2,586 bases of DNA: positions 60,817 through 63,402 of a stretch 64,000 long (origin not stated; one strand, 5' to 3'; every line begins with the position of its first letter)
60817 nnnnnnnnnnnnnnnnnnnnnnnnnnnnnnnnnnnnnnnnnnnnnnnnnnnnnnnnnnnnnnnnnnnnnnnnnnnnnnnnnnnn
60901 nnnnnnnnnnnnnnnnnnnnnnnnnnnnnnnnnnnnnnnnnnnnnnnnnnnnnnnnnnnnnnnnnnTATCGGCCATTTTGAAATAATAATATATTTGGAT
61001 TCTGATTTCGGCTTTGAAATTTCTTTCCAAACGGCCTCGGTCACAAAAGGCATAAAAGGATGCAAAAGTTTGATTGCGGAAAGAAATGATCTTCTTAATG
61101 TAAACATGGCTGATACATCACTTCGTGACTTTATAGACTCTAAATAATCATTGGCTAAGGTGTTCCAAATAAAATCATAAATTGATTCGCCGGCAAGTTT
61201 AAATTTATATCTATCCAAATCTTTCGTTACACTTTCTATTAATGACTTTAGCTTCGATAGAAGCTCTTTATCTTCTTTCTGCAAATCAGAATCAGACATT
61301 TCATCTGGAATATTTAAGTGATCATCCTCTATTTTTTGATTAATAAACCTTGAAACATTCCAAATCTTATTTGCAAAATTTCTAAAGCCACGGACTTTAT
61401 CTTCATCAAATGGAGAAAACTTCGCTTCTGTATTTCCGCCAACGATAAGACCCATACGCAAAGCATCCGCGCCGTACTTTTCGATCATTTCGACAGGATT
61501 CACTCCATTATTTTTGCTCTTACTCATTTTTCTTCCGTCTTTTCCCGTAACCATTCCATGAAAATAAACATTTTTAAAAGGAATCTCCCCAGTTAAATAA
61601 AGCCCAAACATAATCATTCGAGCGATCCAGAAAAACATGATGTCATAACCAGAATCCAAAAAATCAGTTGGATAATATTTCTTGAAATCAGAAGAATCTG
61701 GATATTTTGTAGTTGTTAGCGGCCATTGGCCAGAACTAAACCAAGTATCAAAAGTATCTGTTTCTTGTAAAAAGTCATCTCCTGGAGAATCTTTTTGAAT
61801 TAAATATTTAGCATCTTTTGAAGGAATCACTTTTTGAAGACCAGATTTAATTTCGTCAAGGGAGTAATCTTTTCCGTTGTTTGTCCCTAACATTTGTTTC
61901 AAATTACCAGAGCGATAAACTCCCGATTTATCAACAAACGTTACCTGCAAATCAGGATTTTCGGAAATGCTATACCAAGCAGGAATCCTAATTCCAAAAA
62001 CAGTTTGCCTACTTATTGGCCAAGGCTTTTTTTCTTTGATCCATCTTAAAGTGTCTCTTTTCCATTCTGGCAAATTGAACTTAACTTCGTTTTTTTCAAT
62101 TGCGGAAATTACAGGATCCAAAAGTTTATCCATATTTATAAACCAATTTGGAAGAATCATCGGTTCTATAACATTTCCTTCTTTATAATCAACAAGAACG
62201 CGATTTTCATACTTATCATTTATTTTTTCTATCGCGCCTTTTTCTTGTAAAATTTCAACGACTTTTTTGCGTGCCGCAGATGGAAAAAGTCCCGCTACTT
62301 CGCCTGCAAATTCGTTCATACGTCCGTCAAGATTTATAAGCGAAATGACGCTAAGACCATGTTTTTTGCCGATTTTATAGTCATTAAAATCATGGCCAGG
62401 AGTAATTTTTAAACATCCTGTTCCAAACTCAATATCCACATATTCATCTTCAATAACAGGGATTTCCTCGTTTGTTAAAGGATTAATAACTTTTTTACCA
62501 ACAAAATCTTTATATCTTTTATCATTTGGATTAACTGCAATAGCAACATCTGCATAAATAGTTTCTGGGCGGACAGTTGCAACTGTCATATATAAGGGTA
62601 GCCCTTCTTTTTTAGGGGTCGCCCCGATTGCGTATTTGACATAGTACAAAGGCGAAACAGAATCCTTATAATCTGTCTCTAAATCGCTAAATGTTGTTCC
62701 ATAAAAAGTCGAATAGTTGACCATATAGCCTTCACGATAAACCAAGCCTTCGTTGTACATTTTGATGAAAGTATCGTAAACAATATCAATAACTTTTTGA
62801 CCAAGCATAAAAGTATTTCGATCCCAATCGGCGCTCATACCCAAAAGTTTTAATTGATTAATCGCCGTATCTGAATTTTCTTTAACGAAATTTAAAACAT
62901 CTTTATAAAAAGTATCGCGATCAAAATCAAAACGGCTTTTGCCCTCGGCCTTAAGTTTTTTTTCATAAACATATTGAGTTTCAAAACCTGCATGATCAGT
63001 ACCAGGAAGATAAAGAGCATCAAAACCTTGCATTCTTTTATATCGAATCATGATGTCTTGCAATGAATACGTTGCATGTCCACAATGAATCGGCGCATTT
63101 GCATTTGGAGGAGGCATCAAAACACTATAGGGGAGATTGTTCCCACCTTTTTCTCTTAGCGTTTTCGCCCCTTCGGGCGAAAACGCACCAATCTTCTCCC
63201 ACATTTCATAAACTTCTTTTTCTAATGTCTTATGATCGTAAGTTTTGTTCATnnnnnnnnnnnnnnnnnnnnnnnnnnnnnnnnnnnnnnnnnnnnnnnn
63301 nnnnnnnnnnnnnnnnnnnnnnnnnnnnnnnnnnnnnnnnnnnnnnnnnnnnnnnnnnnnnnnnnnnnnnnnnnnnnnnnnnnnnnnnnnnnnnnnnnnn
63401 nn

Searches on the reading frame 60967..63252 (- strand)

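Call 87: search_protein_families(library=pfam, proteins=[window:60967-63252:-], max_evalue=0.00001)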
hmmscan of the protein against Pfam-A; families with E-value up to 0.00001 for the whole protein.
window:60967-63252:- (762 aa): 4 families
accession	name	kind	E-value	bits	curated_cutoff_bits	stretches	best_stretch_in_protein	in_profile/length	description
PF00133.28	tRNA-synt_1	-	2e-108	363.2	22.7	1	14-604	2-404/414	tRNA synthetases class I (I, L, M and V)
PF08264.19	Anticodon_1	-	5.7e-26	91.6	25.1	1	661-761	1-105/148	Anticodon-binding domain of tRNA ligase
PF09334.17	tRNA-synt_1g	-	5.4e-17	62.1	20.1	2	456-609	206-361/391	tRNA synthetases class I (M)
PF13603.12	tRNA-synt_1_2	-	9.8e-10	38.7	25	1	250-311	84-145/185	Leucyl-tRNA synthetase, editing domain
